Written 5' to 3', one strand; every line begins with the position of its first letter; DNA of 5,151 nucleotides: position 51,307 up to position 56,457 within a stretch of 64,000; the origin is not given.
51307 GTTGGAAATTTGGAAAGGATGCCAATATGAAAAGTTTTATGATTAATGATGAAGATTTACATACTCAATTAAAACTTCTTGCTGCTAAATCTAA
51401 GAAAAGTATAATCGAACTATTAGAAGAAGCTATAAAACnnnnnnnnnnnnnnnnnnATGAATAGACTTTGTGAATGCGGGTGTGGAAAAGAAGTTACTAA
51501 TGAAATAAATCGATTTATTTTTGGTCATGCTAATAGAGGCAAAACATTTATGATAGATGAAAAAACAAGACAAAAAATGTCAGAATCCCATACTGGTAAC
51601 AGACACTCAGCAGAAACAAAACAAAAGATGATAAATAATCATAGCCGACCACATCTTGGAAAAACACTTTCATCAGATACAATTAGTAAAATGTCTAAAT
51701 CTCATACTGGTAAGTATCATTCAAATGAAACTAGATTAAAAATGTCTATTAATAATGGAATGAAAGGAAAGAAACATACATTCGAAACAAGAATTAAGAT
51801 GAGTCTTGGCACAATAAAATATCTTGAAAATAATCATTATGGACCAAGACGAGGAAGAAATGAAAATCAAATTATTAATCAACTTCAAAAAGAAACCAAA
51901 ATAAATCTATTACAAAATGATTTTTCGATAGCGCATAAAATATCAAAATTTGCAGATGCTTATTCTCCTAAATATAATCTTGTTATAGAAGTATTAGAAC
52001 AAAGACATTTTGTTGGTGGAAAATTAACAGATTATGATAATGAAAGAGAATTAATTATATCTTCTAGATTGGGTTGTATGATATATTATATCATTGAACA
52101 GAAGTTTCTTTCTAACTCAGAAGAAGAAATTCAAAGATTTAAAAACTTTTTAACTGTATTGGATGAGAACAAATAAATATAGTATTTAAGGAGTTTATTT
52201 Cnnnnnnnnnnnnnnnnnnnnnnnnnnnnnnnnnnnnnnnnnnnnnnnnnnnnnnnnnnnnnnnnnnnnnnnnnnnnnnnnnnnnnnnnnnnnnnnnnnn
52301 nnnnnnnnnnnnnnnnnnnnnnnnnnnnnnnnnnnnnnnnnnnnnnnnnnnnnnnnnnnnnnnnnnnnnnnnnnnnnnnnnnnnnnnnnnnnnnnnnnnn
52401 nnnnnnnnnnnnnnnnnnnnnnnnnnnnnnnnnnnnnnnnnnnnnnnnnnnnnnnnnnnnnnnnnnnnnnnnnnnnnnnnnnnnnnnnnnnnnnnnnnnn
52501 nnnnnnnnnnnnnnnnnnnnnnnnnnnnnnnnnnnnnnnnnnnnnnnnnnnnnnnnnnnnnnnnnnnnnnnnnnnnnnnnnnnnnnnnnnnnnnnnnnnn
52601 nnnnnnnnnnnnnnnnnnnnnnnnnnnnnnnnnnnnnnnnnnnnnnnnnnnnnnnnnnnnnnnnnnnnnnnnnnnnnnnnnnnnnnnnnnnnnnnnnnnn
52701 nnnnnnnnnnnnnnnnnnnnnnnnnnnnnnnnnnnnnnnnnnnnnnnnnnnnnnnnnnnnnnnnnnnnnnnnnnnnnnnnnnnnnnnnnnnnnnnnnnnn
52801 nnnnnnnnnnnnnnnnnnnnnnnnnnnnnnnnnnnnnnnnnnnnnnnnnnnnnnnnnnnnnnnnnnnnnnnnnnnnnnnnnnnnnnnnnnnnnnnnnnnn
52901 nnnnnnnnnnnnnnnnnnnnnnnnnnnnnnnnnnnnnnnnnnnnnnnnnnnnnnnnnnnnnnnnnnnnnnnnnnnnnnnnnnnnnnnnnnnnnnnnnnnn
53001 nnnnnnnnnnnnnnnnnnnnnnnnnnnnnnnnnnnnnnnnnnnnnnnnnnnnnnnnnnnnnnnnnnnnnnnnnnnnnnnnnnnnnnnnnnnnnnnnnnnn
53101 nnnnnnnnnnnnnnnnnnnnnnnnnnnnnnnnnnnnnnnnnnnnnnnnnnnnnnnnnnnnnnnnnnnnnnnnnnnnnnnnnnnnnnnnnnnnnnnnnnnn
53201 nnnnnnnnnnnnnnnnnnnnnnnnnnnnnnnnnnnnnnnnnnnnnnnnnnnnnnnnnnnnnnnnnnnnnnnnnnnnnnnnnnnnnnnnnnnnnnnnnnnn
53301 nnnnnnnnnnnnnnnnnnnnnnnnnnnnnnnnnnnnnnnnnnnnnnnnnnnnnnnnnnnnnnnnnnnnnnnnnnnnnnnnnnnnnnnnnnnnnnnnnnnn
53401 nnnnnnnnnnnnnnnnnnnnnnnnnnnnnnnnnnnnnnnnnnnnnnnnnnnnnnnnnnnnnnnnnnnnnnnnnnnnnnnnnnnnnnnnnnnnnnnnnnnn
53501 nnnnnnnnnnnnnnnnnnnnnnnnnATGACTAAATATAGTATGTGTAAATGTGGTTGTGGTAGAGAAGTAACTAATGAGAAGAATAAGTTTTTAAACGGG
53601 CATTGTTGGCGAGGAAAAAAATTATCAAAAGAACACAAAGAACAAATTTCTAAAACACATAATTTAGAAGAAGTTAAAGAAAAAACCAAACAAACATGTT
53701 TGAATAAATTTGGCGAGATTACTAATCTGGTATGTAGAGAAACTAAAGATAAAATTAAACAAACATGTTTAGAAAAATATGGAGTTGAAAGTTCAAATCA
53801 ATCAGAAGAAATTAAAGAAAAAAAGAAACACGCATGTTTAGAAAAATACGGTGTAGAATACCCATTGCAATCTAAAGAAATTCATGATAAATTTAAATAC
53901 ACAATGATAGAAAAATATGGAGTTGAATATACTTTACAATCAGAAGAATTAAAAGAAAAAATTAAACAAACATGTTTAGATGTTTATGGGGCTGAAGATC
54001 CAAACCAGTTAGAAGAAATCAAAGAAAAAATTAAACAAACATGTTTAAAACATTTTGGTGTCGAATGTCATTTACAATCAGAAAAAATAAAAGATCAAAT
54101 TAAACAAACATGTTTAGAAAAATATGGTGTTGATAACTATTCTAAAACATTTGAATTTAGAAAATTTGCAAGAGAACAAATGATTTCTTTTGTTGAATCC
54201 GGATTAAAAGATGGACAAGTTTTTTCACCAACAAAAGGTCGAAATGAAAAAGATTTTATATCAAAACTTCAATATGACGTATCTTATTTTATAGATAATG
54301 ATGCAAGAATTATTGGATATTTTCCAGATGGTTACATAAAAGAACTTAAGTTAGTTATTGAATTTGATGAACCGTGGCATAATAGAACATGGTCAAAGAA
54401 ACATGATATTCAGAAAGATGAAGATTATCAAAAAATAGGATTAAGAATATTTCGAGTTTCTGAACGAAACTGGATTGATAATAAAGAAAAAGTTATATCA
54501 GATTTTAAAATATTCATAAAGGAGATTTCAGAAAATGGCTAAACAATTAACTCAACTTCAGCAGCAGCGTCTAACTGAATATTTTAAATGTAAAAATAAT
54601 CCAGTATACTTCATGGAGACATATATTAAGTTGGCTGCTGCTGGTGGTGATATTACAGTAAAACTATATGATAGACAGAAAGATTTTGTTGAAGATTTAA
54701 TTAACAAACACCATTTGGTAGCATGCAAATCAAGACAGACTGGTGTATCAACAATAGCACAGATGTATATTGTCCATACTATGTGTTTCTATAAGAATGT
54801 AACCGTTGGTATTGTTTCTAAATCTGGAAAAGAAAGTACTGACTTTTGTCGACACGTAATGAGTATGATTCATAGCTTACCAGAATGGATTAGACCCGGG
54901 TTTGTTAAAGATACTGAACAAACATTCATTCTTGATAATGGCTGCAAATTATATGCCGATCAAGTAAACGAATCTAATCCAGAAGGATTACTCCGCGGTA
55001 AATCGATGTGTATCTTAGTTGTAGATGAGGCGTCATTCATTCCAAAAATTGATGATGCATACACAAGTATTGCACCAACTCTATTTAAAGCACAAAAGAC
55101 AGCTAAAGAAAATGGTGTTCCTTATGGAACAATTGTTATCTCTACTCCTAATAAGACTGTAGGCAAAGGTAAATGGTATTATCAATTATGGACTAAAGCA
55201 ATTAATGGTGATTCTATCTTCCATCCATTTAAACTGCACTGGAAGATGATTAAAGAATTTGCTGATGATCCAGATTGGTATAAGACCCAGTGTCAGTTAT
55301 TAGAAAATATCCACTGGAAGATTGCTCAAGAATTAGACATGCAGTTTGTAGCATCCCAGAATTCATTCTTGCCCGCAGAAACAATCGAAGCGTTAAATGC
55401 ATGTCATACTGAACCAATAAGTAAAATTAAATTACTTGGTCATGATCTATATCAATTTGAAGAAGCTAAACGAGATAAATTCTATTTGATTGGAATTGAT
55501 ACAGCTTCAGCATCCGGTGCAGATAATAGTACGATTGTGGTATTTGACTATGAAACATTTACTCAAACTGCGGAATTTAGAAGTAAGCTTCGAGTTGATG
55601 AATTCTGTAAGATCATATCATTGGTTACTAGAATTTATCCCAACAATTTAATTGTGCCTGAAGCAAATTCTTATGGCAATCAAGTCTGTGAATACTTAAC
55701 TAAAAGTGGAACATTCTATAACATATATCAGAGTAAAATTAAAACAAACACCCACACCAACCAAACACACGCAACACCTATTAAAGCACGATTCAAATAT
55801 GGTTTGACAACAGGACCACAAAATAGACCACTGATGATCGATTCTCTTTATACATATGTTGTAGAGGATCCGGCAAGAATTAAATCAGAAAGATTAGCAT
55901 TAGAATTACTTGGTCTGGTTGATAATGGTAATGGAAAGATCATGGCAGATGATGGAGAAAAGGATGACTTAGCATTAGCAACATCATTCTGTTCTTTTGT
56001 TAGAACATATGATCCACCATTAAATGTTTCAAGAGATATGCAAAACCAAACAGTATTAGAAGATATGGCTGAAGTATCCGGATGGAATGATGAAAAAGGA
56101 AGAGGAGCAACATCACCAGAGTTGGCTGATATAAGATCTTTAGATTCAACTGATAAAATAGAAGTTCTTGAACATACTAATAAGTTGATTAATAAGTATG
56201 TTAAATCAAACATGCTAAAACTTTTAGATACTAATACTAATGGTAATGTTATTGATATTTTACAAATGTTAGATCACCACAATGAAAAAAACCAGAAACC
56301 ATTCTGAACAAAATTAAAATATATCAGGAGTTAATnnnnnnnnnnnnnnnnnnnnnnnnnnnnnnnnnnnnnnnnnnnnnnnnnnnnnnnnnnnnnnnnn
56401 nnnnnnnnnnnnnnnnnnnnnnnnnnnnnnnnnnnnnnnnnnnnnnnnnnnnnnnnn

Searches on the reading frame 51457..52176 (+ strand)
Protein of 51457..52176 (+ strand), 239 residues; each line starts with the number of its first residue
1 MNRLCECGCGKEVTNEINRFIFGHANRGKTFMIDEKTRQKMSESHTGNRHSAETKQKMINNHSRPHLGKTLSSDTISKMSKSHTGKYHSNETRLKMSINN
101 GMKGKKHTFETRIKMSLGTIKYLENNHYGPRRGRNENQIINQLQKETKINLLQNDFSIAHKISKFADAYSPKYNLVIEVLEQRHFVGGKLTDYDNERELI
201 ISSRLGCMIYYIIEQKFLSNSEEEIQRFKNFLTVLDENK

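Call 4: search_protein_families(library=pfam, proteins=[window:51457-52176:+], max_evalue=0.1)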
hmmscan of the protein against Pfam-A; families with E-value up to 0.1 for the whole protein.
window:51457-52176:+ (239 aa): 2 families
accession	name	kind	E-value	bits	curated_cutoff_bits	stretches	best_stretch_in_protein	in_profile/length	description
PF07460.16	NUMOD3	-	6.5e-12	45.6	20.4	3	85-116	1-37/37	NUMOD3 motif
PF18741.7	MTES_1575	-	0.046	14.2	38.2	1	170-231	35-95/96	REase_MTES_1575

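Call 5: search_protein_families(library=phrogs, proteins=[window:51457-52176:+], max_evalue=0.01)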
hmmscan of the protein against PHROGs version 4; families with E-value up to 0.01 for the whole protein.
window:51457-52176:+ (239 aa): 3 families
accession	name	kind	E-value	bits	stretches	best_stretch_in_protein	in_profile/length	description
phrog_314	-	DNA, RNA and nucleotide metabolism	3.4e-09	37.2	2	66-137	282-341/574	homing endonuclease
phrog_32884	-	unknown function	0.0021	19.5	0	65-99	28-62/71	-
phrog_655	-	DNA, RNA and nucleotide metabolism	0.0041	18.1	0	49-131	124-204/343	homing endonuclease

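Call 53: search_protein_families(library=ncbifam, proteins=[window:51457-52176:+], max_evalue=0.1)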
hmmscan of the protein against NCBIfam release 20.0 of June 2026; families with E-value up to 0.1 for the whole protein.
window:51457-52176:+ (239 aa): 2 families
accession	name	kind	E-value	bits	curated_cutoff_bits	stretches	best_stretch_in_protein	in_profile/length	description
TIGR01453.1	grpIintron_endo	subfamily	0.0033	17.5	56.05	1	76-139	87-155/215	group I intron endonuclease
TIGR03516.1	ppisom_GldI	equivalog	0.017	14.5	157.6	1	37-148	22-133/177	gliding motility-associated peptidyl-prolyl isomerase GldI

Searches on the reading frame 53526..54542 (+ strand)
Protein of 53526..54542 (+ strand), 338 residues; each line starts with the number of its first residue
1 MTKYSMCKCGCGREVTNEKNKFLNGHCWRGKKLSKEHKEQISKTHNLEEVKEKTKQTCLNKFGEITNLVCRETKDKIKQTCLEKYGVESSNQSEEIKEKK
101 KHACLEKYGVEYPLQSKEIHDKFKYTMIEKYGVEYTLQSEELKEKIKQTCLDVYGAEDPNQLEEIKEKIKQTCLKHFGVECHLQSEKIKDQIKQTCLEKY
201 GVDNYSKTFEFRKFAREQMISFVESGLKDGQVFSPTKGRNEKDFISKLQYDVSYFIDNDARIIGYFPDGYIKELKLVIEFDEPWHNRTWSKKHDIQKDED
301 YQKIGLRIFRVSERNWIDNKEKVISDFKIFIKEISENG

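Call 4: search_protein_families(library=pfam, proteins=[window:53526-54542:+], max_evalue=0.1)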
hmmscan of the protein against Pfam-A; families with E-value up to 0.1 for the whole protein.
window:53526-54542:+ (338 aa): 6 families
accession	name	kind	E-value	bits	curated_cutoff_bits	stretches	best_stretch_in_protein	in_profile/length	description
PF24308.1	DUF7487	-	1.9e-40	139.6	27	2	121-220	1-100/220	Family of unknown function (DUF7487)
PF18741.7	MTES_1575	-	5.8e-05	23.5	38.2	1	272-326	36-91/96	REase_MTES_1575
PF04480.18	DUF559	-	0.00015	22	20.6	1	261-327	40-104/109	Protein of unknown function (DUF559)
PF00055.23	Laminin_N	-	0.012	15.5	25.9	1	79-149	129-196/233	Laminin N-terminal (Domain VI)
PF07707.21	BACK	-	0.028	14.9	20.9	0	40-66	6-32/103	BTB And C-terminal Kelch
PF25708.1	Phage_T7_Gp5_9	-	0.045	14.1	24.5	0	195-205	23-33/46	Phage T7 gp5.9 RecBCD inhibitor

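Call 5: search_protein_families(library=phrogs, proteins=[window:53526-54542:+], max_evalue=0.01)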
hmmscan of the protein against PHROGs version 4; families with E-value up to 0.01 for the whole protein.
window:53526-54542:+ (338 aa): 3 families
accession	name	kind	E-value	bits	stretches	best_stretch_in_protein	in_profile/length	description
phrog_3339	-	DNA, RNA and nucleotide metabolism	5.5e-32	112.5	4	130-217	110-190/536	homing endonuclease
phrog_12131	-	DNA, RNA and nucleotide metabolism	3.1e-28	99.8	3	137-328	100-287/313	homing endonuclease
phrog_7788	-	unknown function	1.6e-05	26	0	45-70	26-51/68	-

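Call 53: search_protein_families(library=ncbifam, proteins=[window:53526-54542:+], max_evalue=0.1)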
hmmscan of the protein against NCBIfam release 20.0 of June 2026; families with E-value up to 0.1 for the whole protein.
window:53526-54542:+ (338 aa): 1 family
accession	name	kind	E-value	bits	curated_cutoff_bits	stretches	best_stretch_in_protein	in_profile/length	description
NF002295.0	PRK01222.1-1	equivalog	0.059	12.8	216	0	141-185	71-115/219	phosphoribosylanthranilate isomerase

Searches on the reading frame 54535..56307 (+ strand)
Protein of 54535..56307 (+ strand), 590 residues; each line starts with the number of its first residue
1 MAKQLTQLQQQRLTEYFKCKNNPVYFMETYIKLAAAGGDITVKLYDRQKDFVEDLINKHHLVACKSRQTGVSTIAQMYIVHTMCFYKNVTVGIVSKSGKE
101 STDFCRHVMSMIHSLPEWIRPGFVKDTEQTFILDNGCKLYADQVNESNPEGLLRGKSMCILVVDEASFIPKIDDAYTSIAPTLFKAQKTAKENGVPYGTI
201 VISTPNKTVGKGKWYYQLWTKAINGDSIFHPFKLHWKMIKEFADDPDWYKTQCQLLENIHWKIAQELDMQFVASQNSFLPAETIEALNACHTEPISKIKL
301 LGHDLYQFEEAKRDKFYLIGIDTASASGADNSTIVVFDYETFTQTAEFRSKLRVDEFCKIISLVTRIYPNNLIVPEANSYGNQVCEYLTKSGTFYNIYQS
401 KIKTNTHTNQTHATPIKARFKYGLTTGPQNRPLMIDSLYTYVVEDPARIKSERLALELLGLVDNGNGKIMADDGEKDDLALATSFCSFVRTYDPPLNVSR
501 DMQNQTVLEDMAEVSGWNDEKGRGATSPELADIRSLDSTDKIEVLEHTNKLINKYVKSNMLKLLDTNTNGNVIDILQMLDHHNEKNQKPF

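Call 11: search_protein_families(library=pfam, proteins=[window:54535-56307:+], max_evalue=0.001)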
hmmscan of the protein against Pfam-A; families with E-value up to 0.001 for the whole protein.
window:54535-56307:+ (590 aa): 1 family
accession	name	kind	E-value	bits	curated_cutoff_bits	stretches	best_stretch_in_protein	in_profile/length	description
PF03237.21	Terminase_6N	-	3.8e-10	40.2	22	1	65-261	4-185/215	Terminase large subunit, T4likevirus-type, N-terminal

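Call 68: find_homologous_proteins(query=window:54535-56307:+, max_evalue=1e-30)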
Query window:54535-56307:+ (590 aa): 363 proteins with E <= 1e-30 among 8000 candidates; the best 120 are listed.
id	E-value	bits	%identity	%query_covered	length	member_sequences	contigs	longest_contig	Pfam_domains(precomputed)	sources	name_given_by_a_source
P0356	0.0e+0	1365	100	100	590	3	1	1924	PF03237.22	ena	-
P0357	0.0e+0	1169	84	100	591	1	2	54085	PF03237.22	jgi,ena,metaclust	metaclust:\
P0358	0.0e+0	1149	83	100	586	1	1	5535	PF03237.22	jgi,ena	jgi:hypothetical protein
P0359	3.9e-289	978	72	98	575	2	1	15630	PF03237.22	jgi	jgi:hypothetical protein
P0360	4.0e-270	915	66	98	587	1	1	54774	PF03237.22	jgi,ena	-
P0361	3.9e-268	909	65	100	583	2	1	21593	PF03237.22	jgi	-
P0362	1.3e-264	897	65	100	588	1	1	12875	PF03237.22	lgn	-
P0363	9.8e-259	878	62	99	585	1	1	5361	PF03237.22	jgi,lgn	jgi:hypothetical protein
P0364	5.1e-253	859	62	98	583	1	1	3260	PF03237.22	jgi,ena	-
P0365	1.7e-249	847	62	99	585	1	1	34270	-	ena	-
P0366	2.1e-245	834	60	99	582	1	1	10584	-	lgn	-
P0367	5.8e-245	832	61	99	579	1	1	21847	-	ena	-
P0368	3.8e-242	823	61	98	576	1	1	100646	PF03237.22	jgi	jgi:hypothetical protein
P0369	7.9e-242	822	61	98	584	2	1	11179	PF03237.22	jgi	-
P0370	2.6e-238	810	60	98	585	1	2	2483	PF03237.22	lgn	-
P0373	1.5e-230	785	57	98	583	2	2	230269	PF03237.22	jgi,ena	-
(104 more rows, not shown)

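Call 69: find_encoding_contigs(protein=P0357, flank=7000, max_places=1)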
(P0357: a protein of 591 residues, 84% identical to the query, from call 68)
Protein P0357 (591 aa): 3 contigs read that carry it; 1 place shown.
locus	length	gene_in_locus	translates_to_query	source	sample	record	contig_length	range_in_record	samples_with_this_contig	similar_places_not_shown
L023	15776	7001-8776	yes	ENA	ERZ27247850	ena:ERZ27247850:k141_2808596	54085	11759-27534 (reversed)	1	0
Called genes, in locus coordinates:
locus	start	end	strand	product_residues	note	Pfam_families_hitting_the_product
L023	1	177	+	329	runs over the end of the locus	PF04055:Radical_SAM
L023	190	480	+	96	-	-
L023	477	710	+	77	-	-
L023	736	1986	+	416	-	PF05970:PIF1 (weak), PF13604:AAA_30, PF13245:AAA_19, PF01443:Viral_helicase1 (faint), PF13538:UvrD_C_2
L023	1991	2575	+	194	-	-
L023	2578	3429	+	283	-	-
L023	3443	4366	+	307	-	-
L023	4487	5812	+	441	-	-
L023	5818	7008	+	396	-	-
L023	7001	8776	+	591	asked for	PF03237:Terminase_6N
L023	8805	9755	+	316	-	-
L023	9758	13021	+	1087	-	-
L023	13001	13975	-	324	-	PF24308:DUF7487, PF18741:MTES_1575 (faint), PF24308:DUF7487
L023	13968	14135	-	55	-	-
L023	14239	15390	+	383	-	-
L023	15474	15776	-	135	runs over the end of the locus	-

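Call 70: find_encoding_contigs(protein=P0360, flank=7000, max_places=1)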
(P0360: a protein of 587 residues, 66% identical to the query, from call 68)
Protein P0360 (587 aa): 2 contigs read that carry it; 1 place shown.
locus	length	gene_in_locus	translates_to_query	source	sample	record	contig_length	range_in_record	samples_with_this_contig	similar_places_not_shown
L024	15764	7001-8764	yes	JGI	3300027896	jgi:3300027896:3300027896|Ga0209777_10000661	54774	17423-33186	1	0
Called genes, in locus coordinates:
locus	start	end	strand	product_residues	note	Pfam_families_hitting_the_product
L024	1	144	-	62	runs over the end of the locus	-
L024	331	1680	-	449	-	-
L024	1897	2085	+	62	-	-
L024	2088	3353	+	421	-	-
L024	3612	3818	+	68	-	-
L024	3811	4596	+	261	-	-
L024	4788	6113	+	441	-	-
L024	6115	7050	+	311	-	PF24308:DUF7487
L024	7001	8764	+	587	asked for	PF03237:Terminase_6N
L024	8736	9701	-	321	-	PF24308:DUF7487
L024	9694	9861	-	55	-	PF22180:RH3_dom (weak)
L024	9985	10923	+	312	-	-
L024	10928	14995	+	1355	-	-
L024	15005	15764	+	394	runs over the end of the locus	-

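Call 71: find_encoding_contigs(protein=P0361, flank=7000, max_places=1)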
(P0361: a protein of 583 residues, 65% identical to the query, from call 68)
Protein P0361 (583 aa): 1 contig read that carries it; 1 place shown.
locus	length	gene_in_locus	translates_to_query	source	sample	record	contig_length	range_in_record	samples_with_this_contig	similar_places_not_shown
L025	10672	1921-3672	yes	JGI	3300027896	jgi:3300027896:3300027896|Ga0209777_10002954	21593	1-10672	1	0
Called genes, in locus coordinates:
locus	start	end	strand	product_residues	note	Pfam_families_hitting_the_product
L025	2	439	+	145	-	?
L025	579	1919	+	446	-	-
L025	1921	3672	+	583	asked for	PF03237:Terminase_6N (weak)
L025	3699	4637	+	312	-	-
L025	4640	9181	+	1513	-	-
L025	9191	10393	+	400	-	-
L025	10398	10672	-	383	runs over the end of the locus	-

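Call 72: find_encoding_contigs(protein=P0373, flank=7000, max_places=1)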
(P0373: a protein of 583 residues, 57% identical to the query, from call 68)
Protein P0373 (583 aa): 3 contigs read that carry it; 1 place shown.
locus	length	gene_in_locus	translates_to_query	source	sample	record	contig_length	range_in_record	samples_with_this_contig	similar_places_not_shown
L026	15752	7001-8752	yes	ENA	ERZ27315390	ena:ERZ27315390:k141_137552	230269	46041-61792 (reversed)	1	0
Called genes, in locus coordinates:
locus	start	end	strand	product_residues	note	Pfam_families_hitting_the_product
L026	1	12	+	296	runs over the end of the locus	PF03235:GmrSD_N, PF01844:HNH, PF14279:HNH_5 (weak)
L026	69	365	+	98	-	-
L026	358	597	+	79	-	-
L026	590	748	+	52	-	-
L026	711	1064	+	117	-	-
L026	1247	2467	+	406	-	PF05970:PIF1 (weak), PF13086:AAA_11 (faint), PF13604:AAA_30, PF13245:AAA_19, PF13401:AAA_22 (weak), PF01443:Viral_helicase1 (faint), PF13538:UvrD_C_2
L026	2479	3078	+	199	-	-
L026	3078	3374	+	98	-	-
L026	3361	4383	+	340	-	-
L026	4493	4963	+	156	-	PF01661:Macro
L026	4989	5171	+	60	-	-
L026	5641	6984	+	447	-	-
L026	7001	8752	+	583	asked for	PF03237:Terminase_6N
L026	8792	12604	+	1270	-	-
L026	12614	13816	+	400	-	-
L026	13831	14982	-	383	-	-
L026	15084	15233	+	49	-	-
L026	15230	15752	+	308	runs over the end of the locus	PF24308:DUF7487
